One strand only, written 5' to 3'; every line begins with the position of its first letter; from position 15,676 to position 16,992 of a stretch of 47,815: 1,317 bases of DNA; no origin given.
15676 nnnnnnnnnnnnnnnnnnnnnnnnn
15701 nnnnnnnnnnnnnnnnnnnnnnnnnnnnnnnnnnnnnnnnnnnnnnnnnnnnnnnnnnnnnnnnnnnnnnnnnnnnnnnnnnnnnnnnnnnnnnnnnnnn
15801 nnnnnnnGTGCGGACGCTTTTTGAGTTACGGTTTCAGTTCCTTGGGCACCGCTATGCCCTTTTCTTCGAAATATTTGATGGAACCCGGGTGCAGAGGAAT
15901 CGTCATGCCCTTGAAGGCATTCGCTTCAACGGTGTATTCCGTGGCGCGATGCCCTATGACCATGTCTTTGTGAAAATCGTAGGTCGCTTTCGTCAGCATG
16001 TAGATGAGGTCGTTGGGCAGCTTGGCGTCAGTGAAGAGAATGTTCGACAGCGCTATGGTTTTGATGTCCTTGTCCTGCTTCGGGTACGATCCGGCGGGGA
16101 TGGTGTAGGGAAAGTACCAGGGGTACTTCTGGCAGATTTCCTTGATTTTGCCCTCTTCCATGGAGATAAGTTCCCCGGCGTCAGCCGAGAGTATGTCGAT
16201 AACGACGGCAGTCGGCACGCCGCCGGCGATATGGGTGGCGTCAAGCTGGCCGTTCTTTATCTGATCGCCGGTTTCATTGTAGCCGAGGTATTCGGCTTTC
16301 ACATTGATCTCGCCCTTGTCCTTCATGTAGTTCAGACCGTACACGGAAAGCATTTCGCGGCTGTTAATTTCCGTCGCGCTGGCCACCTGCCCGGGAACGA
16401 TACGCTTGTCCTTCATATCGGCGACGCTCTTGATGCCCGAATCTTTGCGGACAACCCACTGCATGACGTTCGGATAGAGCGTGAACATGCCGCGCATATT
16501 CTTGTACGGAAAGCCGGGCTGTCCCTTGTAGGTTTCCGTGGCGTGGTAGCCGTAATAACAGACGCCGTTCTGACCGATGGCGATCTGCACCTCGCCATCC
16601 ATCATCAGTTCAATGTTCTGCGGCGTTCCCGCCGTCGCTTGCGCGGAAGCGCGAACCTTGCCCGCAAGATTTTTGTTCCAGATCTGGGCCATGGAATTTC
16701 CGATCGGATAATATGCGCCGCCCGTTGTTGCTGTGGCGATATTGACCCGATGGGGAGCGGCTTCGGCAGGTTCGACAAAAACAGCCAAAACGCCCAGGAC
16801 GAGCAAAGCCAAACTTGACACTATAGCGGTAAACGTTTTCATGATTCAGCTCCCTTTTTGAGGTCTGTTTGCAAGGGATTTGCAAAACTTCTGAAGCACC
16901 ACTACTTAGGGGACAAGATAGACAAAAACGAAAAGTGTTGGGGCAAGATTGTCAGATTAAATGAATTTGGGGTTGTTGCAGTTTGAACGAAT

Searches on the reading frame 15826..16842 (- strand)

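Call 14: search_protein_families(library=pfam, proteins=[window:15826-16842:-], max_evalue=0.00001)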
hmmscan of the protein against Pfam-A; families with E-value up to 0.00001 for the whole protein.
window:15826-16842:- (338 aa): 2 families
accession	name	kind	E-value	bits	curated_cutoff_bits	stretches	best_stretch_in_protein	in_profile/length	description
PF16868.10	NMT1_3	-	3.4e-83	280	27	1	35-329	1-289/289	NMT1-like family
PF12974.12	Phosphonate-bd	-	6.7e-07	29.4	27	1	58-202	26-159/242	ABC transporter, phosphonate, periplasmic substrate-binding protein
